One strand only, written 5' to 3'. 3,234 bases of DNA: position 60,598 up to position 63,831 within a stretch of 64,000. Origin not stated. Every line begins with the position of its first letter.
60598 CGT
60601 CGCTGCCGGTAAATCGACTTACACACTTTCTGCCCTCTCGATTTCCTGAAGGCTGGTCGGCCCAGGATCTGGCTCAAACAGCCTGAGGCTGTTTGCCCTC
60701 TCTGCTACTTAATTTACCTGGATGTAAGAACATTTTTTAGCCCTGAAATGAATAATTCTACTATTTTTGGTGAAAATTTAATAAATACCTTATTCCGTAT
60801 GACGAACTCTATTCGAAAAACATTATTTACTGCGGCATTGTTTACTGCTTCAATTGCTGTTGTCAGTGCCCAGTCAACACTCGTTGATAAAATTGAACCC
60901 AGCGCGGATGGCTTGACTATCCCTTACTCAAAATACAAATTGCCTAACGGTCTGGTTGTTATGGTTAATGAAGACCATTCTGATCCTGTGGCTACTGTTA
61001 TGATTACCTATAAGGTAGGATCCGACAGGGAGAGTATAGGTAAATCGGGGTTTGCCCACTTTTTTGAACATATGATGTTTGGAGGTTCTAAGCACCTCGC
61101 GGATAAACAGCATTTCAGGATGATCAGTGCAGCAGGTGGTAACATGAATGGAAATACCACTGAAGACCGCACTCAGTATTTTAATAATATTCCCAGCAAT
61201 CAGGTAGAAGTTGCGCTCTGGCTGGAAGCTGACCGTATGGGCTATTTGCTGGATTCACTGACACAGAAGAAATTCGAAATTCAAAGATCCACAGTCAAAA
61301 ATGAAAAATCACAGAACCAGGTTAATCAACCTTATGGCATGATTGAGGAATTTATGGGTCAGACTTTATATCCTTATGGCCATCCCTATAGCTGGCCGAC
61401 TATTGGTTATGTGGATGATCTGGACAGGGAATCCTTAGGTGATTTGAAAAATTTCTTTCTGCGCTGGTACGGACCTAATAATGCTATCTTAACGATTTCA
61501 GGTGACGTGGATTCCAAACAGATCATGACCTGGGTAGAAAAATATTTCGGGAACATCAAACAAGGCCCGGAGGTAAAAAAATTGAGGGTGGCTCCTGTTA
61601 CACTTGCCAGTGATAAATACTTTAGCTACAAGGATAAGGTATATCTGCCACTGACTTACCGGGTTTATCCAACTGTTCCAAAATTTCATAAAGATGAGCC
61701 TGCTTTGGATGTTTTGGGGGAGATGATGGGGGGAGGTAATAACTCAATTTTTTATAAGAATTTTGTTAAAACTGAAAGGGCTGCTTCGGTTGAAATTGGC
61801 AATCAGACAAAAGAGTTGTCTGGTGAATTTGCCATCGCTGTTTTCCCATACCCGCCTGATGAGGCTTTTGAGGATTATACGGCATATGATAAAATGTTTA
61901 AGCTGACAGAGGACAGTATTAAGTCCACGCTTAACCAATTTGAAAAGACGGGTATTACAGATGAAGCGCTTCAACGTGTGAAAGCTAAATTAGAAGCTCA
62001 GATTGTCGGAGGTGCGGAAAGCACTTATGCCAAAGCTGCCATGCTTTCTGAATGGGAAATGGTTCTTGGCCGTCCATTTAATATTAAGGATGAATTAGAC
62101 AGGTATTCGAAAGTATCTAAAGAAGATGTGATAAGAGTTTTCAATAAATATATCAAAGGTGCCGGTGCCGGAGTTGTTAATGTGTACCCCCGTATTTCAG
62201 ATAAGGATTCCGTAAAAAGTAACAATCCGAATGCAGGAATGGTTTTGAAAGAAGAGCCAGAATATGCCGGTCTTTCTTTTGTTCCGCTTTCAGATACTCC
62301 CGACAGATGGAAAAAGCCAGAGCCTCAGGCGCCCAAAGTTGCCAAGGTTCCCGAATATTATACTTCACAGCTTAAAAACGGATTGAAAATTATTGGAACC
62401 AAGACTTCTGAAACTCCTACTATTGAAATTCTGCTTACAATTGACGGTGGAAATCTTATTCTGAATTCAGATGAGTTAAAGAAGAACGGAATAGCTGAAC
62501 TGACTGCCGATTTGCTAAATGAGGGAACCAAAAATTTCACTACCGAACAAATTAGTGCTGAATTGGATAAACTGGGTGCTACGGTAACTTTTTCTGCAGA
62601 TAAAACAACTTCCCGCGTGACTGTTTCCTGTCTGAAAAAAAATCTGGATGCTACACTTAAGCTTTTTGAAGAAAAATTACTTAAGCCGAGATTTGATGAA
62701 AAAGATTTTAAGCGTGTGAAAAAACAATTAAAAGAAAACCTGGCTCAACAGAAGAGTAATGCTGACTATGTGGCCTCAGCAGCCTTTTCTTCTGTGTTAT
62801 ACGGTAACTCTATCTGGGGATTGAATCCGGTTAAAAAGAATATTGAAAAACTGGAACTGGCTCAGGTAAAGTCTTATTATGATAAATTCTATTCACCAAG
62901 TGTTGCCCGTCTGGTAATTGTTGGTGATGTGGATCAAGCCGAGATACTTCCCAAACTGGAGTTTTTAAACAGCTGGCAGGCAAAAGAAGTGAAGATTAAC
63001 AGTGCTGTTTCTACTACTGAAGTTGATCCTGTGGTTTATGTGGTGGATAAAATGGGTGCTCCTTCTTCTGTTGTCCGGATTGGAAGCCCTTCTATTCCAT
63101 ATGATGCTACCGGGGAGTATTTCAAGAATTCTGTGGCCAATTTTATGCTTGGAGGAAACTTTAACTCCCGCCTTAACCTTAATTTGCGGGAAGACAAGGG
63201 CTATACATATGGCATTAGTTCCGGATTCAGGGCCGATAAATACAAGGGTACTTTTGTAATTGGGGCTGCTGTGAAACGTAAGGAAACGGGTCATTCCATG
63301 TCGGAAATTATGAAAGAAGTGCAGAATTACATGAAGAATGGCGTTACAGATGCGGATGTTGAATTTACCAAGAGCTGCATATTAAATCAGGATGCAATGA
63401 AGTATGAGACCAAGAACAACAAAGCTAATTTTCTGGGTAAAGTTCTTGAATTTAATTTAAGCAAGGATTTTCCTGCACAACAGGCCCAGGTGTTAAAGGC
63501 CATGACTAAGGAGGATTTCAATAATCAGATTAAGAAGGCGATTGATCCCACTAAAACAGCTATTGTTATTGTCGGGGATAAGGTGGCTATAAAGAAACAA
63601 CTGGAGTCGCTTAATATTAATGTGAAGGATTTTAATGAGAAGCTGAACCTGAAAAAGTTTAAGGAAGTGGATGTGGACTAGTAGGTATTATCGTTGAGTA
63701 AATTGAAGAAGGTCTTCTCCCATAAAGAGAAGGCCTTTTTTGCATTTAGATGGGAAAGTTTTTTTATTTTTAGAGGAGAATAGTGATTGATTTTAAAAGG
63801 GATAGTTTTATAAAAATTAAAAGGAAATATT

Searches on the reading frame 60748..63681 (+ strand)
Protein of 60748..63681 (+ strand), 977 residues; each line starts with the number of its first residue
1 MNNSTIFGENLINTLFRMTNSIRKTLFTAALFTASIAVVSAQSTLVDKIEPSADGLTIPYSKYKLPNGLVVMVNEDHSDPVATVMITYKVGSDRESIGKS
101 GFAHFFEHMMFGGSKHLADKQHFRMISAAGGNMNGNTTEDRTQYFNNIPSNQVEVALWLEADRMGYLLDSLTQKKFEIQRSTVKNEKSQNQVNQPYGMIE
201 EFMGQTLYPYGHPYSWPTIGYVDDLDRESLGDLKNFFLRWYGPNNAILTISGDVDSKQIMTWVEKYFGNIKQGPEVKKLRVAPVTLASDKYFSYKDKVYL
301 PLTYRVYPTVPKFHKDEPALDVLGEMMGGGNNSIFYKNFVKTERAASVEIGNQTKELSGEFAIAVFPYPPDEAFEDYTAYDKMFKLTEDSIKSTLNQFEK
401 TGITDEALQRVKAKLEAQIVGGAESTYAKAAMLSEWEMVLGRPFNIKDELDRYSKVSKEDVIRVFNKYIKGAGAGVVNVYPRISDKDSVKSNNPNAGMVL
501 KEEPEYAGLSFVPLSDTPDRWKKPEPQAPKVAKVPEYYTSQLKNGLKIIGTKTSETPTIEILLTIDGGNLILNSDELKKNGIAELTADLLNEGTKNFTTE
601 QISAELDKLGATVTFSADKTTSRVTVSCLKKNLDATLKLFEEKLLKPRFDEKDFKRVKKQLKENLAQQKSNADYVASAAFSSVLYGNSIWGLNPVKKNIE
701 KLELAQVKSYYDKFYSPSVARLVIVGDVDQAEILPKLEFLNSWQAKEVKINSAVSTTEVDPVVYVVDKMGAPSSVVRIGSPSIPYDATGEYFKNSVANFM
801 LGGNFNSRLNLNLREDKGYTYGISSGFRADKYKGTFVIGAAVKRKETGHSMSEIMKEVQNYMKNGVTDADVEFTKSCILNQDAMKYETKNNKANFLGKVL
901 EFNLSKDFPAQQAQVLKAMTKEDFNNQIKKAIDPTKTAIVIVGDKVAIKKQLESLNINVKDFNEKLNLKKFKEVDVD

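Call 68: search_protein_families(library=pfam, proteins=[window:60748-63681:+], max_evalue=0.0001)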
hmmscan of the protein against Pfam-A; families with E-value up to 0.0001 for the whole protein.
window:60748-63681:+ (977 aa): 2 families
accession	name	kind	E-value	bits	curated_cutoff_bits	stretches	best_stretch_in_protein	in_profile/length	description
PF05193.26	Peptidase_M16_C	-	3e-57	193.9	23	2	702-875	2-178/181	Peptidase M16 inactive domain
PF00675.25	Peptidase_M16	-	2.6e-31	109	22.3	2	71-194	2-123/149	Insulinase (Peptidase family M16)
